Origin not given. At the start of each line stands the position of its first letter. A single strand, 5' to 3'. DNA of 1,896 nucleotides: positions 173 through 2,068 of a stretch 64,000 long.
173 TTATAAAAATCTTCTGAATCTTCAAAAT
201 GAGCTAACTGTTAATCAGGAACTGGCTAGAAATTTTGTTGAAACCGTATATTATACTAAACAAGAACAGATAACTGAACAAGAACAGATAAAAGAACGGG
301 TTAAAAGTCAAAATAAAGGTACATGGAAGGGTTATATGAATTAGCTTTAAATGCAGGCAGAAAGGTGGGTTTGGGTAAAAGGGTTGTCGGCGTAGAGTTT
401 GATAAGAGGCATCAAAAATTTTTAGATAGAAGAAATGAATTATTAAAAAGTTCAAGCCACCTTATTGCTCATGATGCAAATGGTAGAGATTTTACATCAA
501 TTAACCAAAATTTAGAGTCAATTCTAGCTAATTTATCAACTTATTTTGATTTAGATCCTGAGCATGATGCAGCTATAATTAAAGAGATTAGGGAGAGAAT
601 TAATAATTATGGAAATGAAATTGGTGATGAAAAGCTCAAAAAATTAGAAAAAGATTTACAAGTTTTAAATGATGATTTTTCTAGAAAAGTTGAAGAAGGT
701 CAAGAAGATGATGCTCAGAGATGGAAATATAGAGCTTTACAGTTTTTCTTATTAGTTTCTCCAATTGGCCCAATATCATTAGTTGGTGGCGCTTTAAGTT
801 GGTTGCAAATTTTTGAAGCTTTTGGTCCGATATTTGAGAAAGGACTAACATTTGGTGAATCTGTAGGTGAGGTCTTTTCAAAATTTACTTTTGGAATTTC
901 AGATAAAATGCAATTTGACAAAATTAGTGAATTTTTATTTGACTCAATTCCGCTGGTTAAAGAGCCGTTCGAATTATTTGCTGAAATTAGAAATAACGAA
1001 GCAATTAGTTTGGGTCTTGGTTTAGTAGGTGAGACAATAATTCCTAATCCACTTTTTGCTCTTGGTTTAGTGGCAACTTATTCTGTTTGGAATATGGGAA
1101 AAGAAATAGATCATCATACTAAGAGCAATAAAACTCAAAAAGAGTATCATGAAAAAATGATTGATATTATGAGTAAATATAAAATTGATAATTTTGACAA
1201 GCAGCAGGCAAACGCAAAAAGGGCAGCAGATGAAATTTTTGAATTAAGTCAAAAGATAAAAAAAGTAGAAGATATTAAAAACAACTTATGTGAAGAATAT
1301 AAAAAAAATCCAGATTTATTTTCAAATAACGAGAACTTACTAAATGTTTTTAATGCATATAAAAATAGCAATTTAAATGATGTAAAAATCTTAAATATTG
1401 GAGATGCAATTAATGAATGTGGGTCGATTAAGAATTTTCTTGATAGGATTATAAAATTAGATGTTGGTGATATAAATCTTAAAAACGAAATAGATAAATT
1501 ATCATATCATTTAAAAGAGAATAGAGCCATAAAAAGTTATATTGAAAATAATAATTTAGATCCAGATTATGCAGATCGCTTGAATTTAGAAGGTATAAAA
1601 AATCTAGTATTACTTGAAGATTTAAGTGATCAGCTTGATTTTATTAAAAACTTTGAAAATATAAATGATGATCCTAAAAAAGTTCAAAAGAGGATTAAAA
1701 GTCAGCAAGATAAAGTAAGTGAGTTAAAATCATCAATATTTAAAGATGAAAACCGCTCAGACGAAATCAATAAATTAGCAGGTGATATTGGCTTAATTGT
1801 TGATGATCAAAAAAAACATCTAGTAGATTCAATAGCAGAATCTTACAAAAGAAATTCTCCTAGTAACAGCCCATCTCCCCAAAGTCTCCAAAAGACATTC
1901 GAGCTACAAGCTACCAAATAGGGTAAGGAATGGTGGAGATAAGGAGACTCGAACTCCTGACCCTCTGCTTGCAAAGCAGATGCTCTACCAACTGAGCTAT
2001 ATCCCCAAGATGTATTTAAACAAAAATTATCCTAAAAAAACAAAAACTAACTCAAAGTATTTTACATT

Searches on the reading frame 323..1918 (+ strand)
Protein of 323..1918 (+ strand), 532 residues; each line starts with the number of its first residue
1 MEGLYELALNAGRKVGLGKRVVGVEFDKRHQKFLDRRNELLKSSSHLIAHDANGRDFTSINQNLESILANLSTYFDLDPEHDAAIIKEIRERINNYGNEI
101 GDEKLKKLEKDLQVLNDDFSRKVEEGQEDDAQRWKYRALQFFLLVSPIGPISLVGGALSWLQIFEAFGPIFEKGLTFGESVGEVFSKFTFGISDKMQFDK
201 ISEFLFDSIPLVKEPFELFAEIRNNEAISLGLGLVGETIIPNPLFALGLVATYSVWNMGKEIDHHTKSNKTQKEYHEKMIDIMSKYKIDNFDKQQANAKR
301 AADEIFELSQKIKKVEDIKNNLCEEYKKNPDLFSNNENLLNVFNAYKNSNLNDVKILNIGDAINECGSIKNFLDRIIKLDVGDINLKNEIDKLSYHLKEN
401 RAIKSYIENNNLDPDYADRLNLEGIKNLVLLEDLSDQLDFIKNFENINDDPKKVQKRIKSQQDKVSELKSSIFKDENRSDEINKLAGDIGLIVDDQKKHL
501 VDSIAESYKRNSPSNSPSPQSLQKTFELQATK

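Call 80: search_protein_families(library=padloc, alignment_id=A6, max_evalue=1e-10)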
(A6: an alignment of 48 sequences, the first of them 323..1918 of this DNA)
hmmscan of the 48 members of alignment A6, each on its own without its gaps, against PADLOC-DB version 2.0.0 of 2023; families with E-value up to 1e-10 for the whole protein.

A. member 1, window:323-1918:+ (532 aa): 0 families

B. families by the number of members that match (of 48 scanned): 16 families
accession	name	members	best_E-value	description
PDLC03802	RTasHel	1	1.8e-30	DRT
PDLC00114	GajB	1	1.6e-26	UrvD helicase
PDLC00117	GajB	1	1.6e-26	UrvD helicase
PDLC00132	GajB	1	3e-24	UrvD helicase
PDLC00103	GajB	1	1.4e-20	UrvD helicase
PDLC00130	GajB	1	7.9e-17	UrvD helicase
PDLC00107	GajB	1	5.1e-16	UrvD helicase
PDLC00127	GajB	1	5.7e-16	UrvD helicase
PDLC04134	mad2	1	5.9e-16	mads_2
PDLC00121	GajB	1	1.1e-14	UrvD helicase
PDLC00119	GajB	1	1.5e-14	UrvD helicase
PDLC00112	GajB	1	1.7e-13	UrvD helicase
PDLC00108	GajB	1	2.5e-13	UrvD helicase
PDLC00136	GajB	1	1.8e-12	UrvD helicase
PDLC00104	GajB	1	7.8e-12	UrvD helicase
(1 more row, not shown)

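Call 81: search_protein_families(library=pfam, alignment_id=A6, max_evalue=1e-10)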
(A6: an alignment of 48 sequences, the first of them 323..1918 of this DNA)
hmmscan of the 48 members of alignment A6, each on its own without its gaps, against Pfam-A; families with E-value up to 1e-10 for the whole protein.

A. member 1, window:323-1918:+ (532 aa): 0 families

B. families by the number of members that match (of 48 scanned): 52 families (the first 25 are shown)
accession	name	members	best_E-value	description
PF00361.26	Proton_antipo_M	2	2.5e-83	NADH:quinone oxidoreductase/Mrp antiporter, TM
PF00117.34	GATase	2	2.6e-42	Glutamine amidotransferase class-I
PF00330.25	Aconitase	1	1.1e-167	Aconitase family (aconitate hydratase)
PF06965.17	Na_H_antiport_1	1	1.9e-132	Na+/H+ antiporter 1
PF01411.24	tRNA-synt_2c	1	1e-123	tRNA synthetases class II (A)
PF06418.20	CTP_synth_N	1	1e-114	CTP synthase N-terminus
PF02445.21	NadA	1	5.2e-114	Quinolinate synthetase A protein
PF02219.23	MTHFR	1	1.2e-105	Methylenetetrahydrofolate reductase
PF00275.25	EPSP_synthase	1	3.1e-103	EPSP synthase (3-phosphoshikimate 1-carboxyvinyltransferase)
PF08543.17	Phos_pyr_kin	1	5.2e-84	Phosphomethylpyrimidine kinase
PF02353.26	CMAS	1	5e-78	Mycolic acid cyclopropane synthetase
PF00579.31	tRNA-synt_1b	1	3.9e-74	tRNA synthetases class I (W and Y)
PF07103.16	DUF1365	1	2.5e-72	Protein of unknown function (DUF1365)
PF00009.33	GTP_EFTU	1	1.2e-69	Elongation factor Tu GTP binding domain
PF00180.25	Iso_dh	1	8.2e-67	Isocitrate/isopropylmalate dehydrogenase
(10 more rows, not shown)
